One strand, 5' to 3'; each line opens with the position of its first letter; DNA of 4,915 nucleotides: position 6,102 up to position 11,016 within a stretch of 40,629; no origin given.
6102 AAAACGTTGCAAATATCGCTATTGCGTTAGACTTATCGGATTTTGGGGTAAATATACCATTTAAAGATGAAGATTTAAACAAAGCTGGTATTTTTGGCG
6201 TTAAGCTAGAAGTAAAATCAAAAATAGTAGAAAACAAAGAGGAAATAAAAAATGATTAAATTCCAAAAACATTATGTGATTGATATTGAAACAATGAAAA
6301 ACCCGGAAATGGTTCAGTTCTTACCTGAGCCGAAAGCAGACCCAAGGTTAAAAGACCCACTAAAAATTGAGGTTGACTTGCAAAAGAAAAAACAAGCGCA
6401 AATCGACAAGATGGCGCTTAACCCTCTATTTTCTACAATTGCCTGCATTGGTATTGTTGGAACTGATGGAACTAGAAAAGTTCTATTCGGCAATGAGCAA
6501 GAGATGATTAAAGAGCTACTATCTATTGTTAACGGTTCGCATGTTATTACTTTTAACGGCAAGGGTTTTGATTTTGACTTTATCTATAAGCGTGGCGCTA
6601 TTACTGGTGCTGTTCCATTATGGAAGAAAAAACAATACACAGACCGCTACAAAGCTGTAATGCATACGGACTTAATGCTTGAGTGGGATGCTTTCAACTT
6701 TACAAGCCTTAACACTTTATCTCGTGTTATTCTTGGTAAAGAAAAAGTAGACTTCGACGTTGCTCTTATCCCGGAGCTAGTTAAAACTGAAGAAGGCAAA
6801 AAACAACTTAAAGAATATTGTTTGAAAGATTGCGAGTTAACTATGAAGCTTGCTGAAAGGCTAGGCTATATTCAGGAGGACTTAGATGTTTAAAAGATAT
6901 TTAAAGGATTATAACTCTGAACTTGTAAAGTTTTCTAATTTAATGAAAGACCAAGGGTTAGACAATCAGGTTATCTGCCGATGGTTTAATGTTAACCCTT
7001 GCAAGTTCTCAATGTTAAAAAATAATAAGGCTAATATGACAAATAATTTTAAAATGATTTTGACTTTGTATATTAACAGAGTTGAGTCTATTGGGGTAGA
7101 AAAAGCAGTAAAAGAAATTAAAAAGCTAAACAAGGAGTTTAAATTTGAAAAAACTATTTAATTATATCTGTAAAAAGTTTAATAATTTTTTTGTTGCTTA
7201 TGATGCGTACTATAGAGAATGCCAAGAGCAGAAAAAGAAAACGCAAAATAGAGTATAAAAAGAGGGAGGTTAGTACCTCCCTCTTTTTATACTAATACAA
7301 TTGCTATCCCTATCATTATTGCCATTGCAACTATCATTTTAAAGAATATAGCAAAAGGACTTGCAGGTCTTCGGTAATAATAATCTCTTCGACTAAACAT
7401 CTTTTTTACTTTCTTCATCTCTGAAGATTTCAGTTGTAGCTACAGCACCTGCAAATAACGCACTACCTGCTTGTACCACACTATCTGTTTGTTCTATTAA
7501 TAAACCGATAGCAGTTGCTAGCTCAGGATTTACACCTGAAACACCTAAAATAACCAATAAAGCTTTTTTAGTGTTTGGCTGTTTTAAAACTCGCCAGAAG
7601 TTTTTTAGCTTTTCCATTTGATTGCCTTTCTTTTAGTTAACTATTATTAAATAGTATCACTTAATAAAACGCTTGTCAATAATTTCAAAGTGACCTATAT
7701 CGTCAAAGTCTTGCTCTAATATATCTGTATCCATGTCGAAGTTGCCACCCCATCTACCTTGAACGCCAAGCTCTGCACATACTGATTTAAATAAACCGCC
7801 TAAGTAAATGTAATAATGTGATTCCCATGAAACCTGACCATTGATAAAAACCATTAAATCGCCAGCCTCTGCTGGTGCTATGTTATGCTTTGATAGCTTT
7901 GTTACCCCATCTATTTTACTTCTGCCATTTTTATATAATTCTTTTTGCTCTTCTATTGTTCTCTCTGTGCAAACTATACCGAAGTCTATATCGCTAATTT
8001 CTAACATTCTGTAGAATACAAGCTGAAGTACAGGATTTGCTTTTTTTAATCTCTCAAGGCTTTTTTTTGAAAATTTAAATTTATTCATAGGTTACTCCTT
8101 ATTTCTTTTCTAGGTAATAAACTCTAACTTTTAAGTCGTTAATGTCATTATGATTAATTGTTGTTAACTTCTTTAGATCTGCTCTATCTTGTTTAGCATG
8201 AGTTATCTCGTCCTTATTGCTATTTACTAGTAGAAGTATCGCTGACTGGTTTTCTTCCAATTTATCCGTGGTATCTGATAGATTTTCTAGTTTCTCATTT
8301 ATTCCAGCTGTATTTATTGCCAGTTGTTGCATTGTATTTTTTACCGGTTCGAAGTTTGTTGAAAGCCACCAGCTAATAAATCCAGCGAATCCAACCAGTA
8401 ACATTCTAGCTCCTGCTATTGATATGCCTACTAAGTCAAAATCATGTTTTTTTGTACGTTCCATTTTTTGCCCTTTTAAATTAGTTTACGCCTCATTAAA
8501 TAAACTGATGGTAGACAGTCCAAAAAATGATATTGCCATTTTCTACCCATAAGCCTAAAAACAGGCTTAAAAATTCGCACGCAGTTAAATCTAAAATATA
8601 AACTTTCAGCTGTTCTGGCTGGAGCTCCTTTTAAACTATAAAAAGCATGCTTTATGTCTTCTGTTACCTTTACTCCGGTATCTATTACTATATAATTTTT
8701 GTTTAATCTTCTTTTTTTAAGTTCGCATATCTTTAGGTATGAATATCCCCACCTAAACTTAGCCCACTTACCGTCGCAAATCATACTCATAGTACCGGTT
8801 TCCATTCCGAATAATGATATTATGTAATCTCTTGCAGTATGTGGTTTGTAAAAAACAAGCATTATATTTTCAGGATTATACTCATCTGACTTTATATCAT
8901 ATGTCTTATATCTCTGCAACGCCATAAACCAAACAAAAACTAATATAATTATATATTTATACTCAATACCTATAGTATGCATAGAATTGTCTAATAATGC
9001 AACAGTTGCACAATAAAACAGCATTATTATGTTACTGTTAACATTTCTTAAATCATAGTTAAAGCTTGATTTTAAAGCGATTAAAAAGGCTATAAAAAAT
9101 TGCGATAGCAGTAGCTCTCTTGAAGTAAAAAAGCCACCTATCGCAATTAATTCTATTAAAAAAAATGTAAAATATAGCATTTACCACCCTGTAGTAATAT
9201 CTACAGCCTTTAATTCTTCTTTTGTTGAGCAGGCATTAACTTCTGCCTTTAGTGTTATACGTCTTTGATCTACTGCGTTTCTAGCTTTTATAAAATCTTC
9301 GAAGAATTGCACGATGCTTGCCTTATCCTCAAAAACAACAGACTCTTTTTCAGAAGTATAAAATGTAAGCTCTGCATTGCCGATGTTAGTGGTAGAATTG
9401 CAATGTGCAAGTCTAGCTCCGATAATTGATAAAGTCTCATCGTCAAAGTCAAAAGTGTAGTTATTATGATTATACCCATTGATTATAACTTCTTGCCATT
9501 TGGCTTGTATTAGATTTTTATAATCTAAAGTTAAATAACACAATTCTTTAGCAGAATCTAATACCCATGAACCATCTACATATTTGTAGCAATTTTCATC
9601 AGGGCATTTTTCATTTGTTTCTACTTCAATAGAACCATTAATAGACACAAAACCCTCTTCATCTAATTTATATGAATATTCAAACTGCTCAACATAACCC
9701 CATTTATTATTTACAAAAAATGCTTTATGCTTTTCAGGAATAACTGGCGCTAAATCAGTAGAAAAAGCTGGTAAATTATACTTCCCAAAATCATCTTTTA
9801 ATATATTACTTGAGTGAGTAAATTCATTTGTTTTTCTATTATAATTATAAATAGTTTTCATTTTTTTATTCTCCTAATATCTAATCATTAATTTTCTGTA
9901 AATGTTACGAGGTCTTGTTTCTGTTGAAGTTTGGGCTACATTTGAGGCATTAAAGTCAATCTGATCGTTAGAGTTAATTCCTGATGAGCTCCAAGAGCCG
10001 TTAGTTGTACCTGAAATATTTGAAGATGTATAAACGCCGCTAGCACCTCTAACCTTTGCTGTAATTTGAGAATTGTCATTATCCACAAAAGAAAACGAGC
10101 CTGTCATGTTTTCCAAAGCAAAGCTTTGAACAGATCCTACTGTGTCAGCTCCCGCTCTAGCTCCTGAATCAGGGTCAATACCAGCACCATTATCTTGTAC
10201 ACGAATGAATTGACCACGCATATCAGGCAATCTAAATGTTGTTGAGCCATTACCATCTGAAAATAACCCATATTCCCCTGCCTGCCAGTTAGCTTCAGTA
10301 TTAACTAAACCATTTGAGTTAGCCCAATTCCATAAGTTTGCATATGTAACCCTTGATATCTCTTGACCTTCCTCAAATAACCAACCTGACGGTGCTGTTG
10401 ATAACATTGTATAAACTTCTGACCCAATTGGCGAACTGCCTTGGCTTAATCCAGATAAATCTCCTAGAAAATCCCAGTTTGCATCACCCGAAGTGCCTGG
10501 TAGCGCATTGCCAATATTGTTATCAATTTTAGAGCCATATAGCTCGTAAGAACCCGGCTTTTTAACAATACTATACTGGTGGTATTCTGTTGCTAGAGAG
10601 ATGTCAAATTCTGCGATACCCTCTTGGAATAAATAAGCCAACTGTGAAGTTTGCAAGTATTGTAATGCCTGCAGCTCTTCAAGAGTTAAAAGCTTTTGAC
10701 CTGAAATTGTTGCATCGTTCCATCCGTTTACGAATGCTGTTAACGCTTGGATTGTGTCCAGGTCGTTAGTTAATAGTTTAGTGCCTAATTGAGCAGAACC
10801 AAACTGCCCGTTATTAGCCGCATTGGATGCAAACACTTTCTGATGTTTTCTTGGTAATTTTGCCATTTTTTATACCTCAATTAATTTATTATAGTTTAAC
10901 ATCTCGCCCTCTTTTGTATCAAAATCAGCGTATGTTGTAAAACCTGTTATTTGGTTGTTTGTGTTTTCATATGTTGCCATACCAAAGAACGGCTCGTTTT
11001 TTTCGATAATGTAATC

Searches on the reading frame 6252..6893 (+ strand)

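Call 39: search_protein_families(library=phrogs, proteins=[window:6252-6893:+], max_evalue=0.001)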
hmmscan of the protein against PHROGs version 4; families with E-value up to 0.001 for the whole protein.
window:6252-6893:+ (213 aa): 4 families
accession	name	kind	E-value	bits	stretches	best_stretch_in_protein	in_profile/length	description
phrog_403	-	DNA, RNA and nucleotide metabolism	2.7e-08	34.1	1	77-203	122-245/321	DNA polymerase exonuclease subunit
phrog_262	-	DNA, RNA and nucleotide metabolism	1.5e-06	27.6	1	70-208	170-332/856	DNA polymerase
phrog_25228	-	DNA, RNA and nucleotide metabolism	2e-06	28.1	1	35-200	47-222/326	3'-5' exonuclease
phrog_2062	-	DNA, RNA and nucleotide metabolism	3.7e-05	23.5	1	78-208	179-333/502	DNA polymerase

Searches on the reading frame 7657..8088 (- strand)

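Call 40: search_protein_families(library=phrogs, proteins=[window:7657-8088:-], max_evalue=0.001)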
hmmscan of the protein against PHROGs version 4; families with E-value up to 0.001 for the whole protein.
window:7657-8088:- (143 aa): 4 families
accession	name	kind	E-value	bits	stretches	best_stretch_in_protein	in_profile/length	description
phrog_465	-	lysis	7.4e-38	131.5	1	1-140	40-169/292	endolysin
phrog_1768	-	lysis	1.2e-07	30.8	1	27-138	945-1054/1577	endolysin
phrog_6523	-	lysis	1.2e-05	26.2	1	23-122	26-123/255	endolysin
phrog_5115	-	moron, auxiliary metabolic gene and host takeover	8.8e-05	22.9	1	31-124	33-117/283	ferredoxin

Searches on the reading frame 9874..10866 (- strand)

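Call 40: search_protein_families(library=phrogs, proteins=[window:9874-10866:-], max_evalue=0.001)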
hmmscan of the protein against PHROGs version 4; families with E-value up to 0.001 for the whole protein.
window:9874-10866:- (330 aa): 24 families
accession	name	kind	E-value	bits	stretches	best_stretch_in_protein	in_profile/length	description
phrog_523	-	tail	5.6e-27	95.8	1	127-325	468-632/673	tail collar fiber protein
phrog_1858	-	tail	6.9e-27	94.8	1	126-329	122-292/1018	tail fiber protein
phrog_327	-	tail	1.2e-19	72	1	118-329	279-440/618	tail protein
phrog_4849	-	tail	1.5e-19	71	1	144-235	550-642/788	tail protein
phrog_3100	-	tail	7e-18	67.1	1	49-322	149-373/382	tail fiber protein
phrog_6921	-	tail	1.8e-16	61.1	1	163-322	251-415/738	tail fiber protein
phrog_6256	-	tail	1.3e-10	41.9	1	143-311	287-429/686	tail fiber protein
phrog_13173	-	tail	1.9e-10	40.9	1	151-321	368-533/674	tail fiber protein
phrog_25747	-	tail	4.7e-10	39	1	155-233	688-750/901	tail fiber protein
phrog_12846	-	tail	3.1e-09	37.2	1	213-325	197-299/552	tail fiber protein; Ig-domain containing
phrog_14307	-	unknown function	6.6e-09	36.6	1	143-233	46-110/137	-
phrog_4711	-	unknown function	8.7e-07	29.9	1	202-329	177-294/296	-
phrog_38759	-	unknown function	1.2e-06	28.3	1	150-324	758-914/920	-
phrog_9116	-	tail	1.3e-06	28.5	1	156-220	70-118/455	tail protein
phrog_910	-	tail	3.3e-06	27.6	1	145-328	336-489/497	tail collar fiber protein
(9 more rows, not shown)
